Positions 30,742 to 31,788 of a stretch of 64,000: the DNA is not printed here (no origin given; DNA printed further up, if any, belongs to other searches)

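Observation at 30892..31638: MvhD-type iron-sulfur domain fused to a winged-helix DNA-binding domain inside the hdr operon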

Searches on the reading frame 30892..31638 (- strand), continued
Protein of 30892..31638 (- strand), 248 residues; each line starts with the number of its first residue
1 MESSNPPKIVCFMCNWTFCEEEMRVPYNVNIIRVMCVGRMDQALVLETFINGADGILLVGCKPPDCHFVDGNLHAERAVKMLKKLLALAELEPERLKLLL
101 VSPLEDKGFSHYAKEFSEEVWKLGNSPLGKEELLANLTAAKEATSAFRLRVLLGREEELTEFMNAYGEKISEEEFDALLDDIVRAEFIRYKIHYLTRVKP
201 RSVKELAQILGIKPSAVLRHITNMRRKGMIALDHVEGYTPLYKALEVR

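Call 65: find_homologous_proteins(query=P0297, max_evalue=1e-20)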
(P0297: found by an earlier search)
Query P0297 (263 aa): 5656 proteins with E <= 1e-20 among 8000 candidates; the best 120 are listed.
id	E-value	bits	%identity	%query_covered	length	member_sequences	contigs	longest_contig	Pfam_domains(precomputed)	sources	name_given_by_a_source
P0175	1.9e-136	472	100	82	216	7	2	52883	PF02662.22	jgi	-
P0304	1.0e-106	375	61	100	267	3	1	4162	PF02662.22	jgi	-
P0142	9.2e-82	293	52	96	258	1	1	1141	PF13412.13,PF01022.27,PF02662.22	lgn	-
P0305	1.6e-80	289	49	98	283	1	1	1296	PF01022.27,PF02662.22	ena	-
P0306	2.8e-80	288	61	81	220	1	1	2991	PF02662.22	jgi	jgi:coenzyme F420-reducing hydrogenase delta subunit/biotin operon repressor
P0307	2.8e-77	278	47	96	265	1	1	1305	PF01022.27,PF02662.22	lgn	-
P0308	3.4e-77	278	50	97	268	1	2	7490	PF02662.22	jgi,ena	-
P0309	4.6e-76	274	48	96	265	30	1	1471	PF13412.13,PF01022.27,PF02662.22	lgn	-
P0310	5.6e-76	274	49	96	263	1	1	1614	PF01047.29,PF13412.13,PF01978.26,PF01022.27,PF02662.22,PF12802.14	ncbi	-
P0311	6.2e-75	271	48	97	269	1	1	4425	PF02662.22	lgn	-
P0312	6.7e-75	270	48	96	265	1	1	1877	PF13412.13,PF01022.27,PF02662.22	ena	-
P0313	1.3e-74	269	48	95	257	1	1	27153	PF13412.13,PF08279.19,PF21476.5,PF02662.22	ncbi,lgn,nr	ncbi:MAG: hydrogenase iron-sulfur subunit [Chloroflexi bacterium]|nr:hydrogenase iron-sulfur subunit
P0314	4.6e-74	268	49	95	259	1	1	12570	PF13412.13,PF01022.27,PF02662.22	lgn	-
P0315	4.1e-73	265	48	95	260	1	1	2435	PF02662.22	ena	-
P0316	4.2e-73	264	48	94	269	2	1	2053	PF02662.22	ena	-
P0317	7.0e-73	264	48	98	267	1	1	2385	PF01022.27,PF02662.22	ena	-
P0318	1.6e-72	263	49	95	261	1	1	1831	PF02662.22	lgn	-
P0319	1.7e-72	263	49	95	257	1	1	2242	PF02662.22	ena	-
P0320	4.9e-72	261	47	96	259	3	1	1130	PF02662.22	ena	-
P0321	1.4e-71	259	45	98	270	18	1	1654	PF02662.22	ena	-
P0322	1.5e-71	259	49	94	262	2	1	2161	PF02662.22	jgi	jgi:F420-non-reducing hydrogenase iron-sulfur subunit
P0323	2.4e-71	259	47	94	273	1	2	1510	PF02662.22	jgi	-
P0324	3.0e-71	258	48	95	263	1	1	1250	PF02662.22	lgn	-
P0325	3.0e-71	258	48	94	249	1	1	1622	PF02662.22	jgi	jgi:F420-non-reducing hydrogenase iron-sulfur subunit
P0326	4.4e-71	258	47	95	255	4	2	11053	PF02662.22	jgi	jgi:coenzyme F420-reducing hydrogenase delta subunit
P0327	4.4e-71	258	47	94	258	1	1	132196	PF02662.22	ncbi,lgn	-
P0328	6.6e-71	257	46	96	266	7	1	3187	PF13412.13,PF01022.27,PF02662.22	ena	-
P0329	8.1e-71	257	46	94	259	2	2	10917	PF02662.22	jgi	-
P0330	8.4e-71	257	47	94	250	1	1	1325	PF13412.13,PF02662.22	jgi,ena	-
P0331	8.4e-71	257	47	94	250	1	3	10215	PF02662.22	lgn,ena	-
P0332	8.9e-71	257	47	95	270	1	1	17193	PF02662.22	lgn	-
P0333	9.1e-71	257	48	94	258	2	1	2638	PF08279.19,PF21476.5,PF02662.22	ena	-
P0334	1.0e-70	257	48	95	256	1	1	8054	PF21476.5,PF02662.22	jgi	jgi:coenzyme F420-reducing hydrogenase delta subunit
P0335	1.2e-70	256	46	96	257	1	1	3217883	PF02662.22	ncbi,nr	ncbi:MAG: hydrogenase iron-sulfur subunit [Methanomassiliicoccales archaeon]|nr:MAG: hydrogenase iro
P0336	1.3e-70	256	47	95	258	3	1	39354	PF02662.22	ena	-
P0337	2.0e-70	256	48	94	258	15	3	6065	PF08279.19,PF02662.22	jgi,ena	-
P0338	2.2e-70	256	47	94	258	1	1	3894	PF02662.22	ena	-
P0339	3.0e-70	255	47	94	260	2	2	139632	PF12840.14,PF13412.13,PF21476.5,PF02662.22,PF13404.13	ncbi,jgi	-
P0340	3.1e-70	255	48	96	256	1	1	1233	PF02662.22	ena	-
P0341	7.7e-70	254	47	95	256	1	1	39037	PF02662.22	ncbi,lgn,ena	-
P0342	1.4e-69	253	47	96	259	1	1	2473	PF02662.22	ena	-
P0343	1.8e-69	253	47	94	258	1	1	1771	PF08279.19,PF21476.5,PF02662.22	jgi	jgi:F420-non-reducing hydrogenase iron-sulfur subunit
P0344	2.0e-69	252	47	94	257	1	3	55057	PF02662.22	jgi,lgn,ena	-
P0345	2.5e-69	252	45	96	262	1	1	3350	PF02662.22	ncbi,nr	ncbi:MAG: hydrogenase iron-sulfur subunit [Dehalococcoidia bacterium]|nr:hydrogenase iron-sulfur sub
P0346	4.1e-69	251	47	94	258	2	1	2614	PF02662.22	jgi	jgi:F420-non-reducing hydrogenase iron-sulfur subunit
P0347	5.5e-69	251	51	94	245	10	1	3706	PF01022.27,PF02662.22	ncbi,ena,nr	ncbi:MAG: hydrogenase iron-sulfur subunit [Theionarchaea archaeon]|nr:hydrogenase iron-sulfur subuni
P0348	6.4e-69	251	44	94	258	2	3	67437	PF02662.22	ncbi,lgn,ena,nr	ncbi:hydrogenase iron-sulfur subunit [Candidatus Bathyarchaeota archaeon]|nr:hydrogenase iron-sulfur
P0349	8.4e-69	250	46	94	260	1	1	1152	PF02662.22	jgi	jgi:F420-non-reducing hydrogenase iron-sulfur subunit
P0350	8.8e-69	250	46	94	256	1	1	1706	PF02662.22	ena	-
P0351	1.0e-68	250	46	94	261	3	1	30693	PF02662.22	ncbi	-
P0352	2.3e-68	249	46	94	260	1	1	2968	PF02662.22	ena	-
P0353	2.4e-68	249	46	94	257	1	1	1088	PF02662.22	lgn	-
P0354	2.5e-68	249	46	94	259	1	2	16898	PF21476.5,PF02662.22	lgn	-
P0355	2.7e-68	249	46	95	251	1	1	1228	PF02662.22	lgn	-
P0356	2.8e-68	249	46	94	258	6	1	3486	PF02662.22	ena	-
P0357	3.0e-68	249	46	94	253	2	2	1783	PF02662.22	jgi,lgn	-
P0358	3.2e-68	248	45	95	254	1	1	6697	PF02662.22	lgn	-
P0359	3.9e-68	248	46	95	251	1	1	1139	PF02662.22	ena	-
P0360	5.0e-68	248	45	97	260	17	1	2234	PF02662.22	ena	-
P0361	5.5e-68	248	46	94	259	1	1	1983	PF02662.22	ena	-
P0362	5.8e-68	248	45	96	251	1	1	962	PF02662.22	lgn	-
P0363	6.0e-68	248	45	94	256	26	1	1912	PF02662.22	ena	-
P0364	6.4e-68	248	45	94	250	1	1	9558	PF02662.22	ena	-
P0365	6.5e-68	248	48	96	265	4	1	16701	PF02662.22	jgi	jgi:coenzyme F420-reducing hydrogenase delta subunit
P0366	6.9e-68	247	46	94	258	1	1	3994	PF02662.22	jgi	jgi:F420-non-reducing hydrogenase iron-sulfur subunit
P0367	7.0e-68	247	48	94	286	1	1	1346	PF21476.5,PF02662.22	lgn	-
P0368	7.5e-68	247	47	94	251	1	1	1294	PF02662.22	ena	-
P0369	9.3e-68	247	46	96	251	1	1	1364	PF02662.22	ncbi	-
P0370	1.1e-67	247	46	94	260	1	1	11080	PF12840.14,PF02662.22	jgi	jgi:F420-non-reducing hydrogenase iron-sulfur subunit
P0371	1.2e-67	247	45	96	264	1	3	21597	PF02662.22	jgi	jgi:F420-non-reducing hydrogenase iron-sulfur subunit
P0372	1.2e-67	247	47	95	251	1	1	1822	PF02662.22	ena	-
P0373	1.3e-67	247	46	94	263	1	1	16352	PF02662.22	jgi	jgi:coenzyme F420-reducing hydrogenase delta subunit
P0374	1.5e-67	246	46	94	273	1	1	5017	PF02662.22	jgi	jgi:coenzyme F420-reducing hydrogenase delta subunit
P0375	1.5e-67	246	46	94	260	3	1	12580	PF02662.22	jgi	-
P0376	1.5e-67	246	45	94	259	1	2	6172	PF02662.22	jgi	jgi:coenzyme F420-reducing hydrogenase delta subunit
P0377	1.6e-67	246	46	94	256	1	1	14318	PF02662.22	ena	-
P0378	1.6e-67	246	47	94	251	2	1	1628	PF02662.22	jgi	jgi:coenzyme F420-reducing hydrogenase delta subunit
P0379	1.6e-67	246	46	95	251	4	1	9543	PF02662.22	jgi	jgi:coenzyme F420-reducing hydrogenase delta subunit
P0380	1.7e-67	246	45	94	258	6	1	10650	PF02662.22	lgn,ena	-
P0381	1.8e-67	246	46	95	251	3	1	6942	PF02662.22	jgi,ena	-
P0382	1.9e-67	246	45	94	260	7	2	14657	PF02662.22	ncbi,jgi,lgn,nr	ncbi:MAG: hydrogenase iron-sulfur subunit [Deltaproteobacteria bacterium]|nr:hydrogenase iron-sulfur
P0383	2.1e-67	246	46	94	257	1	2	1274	PF12840.14,PF21476.5,PF01022.27,PF02662.22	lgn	-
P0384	2.1e-67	246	47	94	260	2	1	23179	PF21476.5,PF01022.27,PF02662.22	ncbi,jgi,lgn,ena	-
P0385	2.2e-67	246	44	94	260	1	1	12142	PF02662.22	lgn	-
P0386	2.3e-67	246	46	94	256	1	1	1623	PF01022.27,PF02662.22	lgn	-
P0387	2.3e-67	246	46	95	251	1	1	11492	PF02662.22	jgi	jgi:coenzyme F420-reducing hydrogenase delta subunit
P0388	2.4e-67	246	47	94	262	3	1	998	PF02662.22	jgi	jgi:F420-non-reducing hydrogenase iron-sulfur subunit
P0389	3.2e-67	245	46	95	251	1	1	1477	PF02662.22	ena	-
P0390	3.8e-67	245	46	94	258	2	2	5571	PF02662.22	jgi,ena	-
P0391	3.9e-67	245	46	94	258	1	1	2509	PF02662.22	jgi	-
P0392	4.0e-67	245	46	96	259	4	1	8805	PF02662.22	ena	-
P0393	4.5e-67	245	46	94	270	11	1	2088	PF02662.22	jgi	jgi:F420-non-reducing hydrogenase iron-sulfur subunit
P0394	4.7e-67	245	46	94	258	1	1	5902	PF02662.22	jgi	jgi:coenzyme F420-reducing hydrogenase delta subunit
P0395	4.7e-67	245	45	94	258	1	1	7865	PF02662.22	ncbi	-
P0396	5.0e-67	245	45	94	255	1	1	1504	PF02662.22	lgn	-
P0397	5.2e-67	245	46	94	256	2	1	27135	PF02662.22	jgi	-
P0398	5.7e-67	244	45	97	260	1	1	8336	PF02662.22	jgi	jgi:F420-non-reducing hydrogenase iron-sulfur subunit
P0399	6.3e-67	244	45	95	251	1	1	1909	PF02662.22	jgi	jgi:coenzyme F420-reducing hydrogenase delta subunit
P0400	6.8e-67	244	46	94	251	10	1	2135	PF02662.22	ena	-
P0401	6.8e-67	244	45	94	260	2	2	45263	PF02662.22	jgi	jgi:coenzyme F420-reducing hydrogenase delta subunit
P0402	7.7e-67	244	45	94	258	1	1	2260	PF02662.22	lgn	-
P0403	7.9e-67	244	46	94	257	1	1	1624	PF02662.22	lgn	-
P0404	8.1e-67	244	46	94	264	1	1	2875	PF02662.22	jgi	-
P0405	8.6e-67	244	47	94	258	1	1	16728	PF02662.22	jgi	jgi:coenzyme F420-reducing hydrogenase delta subunit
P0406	8.8e-67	244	45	94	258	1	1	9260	PF02662.22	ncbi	-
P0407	9.2e-67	244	44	96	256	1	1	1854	PF02662.22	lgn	-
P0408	9.4e-67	244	44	95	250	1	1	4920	PF02662.22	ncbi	-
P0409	9.9e-67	244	46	94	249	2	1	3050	PF02662.22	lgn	-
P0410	1.1e-66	243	50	94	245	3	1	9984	PF01022.27,PF02662.22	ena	-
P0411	1.2e-66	243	45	94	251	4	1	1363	PF02662.22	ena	-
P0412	1.2e-66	243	47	95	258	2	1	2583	PF02662.22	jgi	jgi:F420-non-reducing hydrogenase iron-sulfur subunit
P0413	1.3e-66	243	46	94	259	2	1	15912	PF02662.22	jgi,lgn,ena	-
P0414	1.3e-66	243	47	89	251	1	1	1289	PF02662.22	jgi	jgi:coenzyme F420-reducing hydrogenase delta subunit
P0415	1.4e-66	243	46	94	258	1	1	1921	PF02662.22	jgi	-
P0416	1.5e-66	243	45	94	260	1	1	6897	PF02662.22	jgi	jgi:F420-non-reducing hydrogenase iron-sulfur subunit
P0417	1.6e-66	243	46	95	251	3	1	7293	PF02662.22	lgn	-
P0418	1.8e-66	243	46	94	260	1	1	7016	PF02662.22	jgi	-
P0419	1.9e-66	243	46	94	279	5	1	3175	PF02662.22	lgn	-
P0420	2.2e-66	242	46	94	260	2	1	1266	PF02662.22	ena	-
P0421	2.2e-66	242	45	94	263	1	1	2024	PF02662.22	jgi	-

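Call 66: find_encoding_contigs(protein=P0335, flank=6000, max_places=1)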
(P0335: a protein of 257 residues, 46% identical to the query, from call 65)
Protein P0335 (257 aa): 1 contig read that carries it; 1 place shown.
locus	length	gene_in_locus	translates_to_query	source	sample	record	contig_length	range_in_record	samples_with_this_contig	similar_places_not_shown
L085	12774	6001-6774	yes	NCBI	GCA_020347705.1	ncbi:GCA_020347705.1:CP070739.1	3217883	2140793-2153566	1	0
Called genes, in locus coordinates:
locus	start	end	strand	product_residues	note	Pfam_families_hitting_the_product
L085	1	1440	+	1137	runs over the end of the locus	-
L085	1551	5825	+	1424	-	PF14691:Fer4_20, PF07992:Pyr_redox_2, PF13450:NAD_binding_8, PF13738:Pyr_redox_3 (weak), PF07992:Pyr_redox_2, PF13450:NAD_binding_8, PF14697:Fer4_21, PF12838:Fer4_7, +15 more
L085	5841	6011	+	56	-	-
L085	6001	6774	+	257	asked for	PF02662:FlpD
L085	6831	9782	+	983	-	PF00037:Fer4 (weak), PF07992:Pyr_redox_2, PF00890:FAD_binding_2 (weak), PF07992:Pyr_redox_2, PF12831:FAD_oxidored (weak), PF13450:NAD_binding_8 (weak), PF00037:Fer4 (weak), PF13237:Fer4_10, +11 more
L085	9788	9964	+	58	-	-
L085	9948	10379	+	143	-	PF02662:FlpD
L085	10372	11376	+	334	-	PF04432:FrhB_FdhB_C, PF00037:Fer4 (faint), PF12797:Fer4_2 (faint), PF13183:Fer4_8 (weak), PF13534:Fer4_17 (weak)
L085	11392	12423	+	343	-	PF00037:Fer4 (faint), PF17179:Fer4_22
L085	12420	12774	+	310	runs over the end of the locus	PF00175:NAD_binding_1, PF10418:DHODB_Fe-S_bind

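Call 67: find_encoding_contigs(protein=P0382, flank=6000, max_places=1)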
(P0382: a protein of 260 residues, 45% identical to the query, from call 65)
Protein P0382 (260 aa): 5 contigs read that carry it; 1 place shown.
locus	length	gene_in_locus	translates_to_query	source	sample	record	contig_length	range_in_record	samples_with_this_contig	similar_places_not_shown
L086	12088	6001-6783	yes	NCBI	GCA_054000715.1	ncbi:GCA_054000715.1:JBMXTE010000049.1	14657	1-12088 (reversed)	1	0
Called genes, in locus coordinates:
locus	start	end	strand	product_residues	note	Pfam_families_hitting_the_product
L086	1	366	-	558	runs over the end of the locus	PF00148:Oxidored_nitro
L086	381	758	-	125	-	PF00543:P-II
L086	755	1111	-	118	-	PF00543:P-II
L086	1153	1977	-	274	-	PF00142:Fer4_NifH, PF01656:CbiA, PF10609:ParA (weak), PF13614:AAA_31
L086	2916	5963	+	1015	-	PF12831:FAD_oxidored (weak), PF00037:Fer4 (weak), PF07992:Pyr_redox_2, PF13450:NAD_binding_8 (weak), PF00037:Fer4 (weak), PF12838:Fer4_7 (weak), PF13237:Fer4_10, PF14697:Fer4_21 (weak), +10 more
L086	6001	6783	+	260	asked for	PF02662:FlpD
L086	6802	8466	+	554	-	PF00070:Pyr_redox (faint), PF00890:FAD_binding_2 (faint), PF03486:HI0933_like (faint), PF12831:FAD_oxidored (faint), PF14691:Fer4_20, PF01266:DAO (weak), PF07992:Pyr_redox_2, PF13450:NAD_binding_8 (weak), +1 more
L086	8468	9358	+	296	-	-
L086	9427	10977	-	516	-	PF01590:GAF, PF13185:GAF_2, PF13492:GAF_3 (faint), PF00158:Sigma54_activat, PF14532:Sigma54_activ_2, PF07728:AAA_5 (weak), PF25601:AAA_lid_14, PF02954:HTH_8, +1 more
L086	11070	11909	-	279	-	-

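Call 68: find_encoding_contigs(protein=P0313, flank=6000, max_places=1)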
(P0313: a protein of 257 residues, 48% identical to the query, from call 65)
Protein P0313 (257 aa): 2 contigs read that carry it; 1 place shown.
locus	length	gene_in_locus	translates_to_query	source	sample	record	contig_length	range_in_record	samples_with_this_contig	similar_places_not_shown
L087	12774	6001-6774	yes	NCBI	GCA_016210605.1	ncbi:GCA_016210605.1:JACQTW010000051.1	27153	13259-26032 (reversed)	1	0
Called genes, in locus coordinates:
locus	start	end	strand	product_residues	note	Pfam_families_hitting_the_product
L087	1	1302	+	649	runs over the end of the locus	PF02730:AFOR_N, PF01314:AFOR_C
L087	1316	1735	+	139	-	PF12838:Fer4_7 (faint), PF13237:Fer4_10 (faint)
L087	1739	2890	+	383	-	PF25160:LdpA_Fe-S-bd (faint), PF12838:Fer4_7, PF13183:Fer4_8, PF13187:Fer4_9, PF13237:Fer4_10, PF13534:Fer4_17, PF02754:CCG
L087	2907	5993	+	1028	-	PF07992:Pyr_redox_2, PF12831:FAD_oxidored (weak), PF00890:FAD_binding_2 (weak), PF07992:Pyr_redox_2, PF12831:FAD_oxidored, PF13450:NAD_binding_8, PF12838:Fer4_7, PF14697:Fer4_21, +15 more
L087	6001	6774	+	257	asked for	PF02662:FlpD, PF21476:PF0610-like_N (faint), PF08279:HTH_11 (weak), PF13412:HTH_24 (weak)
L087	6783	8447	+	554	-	PF07992:Pyr_redox_2 (weak), PF14691:Fer4_20, PF01946:Thi4 (weak), PF07992:Pyr_redox_2, PF00890:FAD_binding_2 (weak), PF01266:DAO (weak), PF13450:NAD_binding_8, PF13738:Pyr_redox_3, +11 more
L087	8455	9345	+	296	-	-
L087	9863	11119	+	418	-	PF00483:NTP_transferase, PF12804:NTP_transf_3 (weak), PF24894:Hexapep_GlmU, PF25247:LbH_GLGC (faint), PF25084:LbH_EIF2B (weak)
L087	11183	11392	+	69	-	PF11154:DUF2934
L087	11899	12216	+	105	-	-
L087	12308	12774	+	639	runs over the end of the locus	PF16177:ACAS_N, PF00501:AMP-binding, PF13193:AMP-binding_C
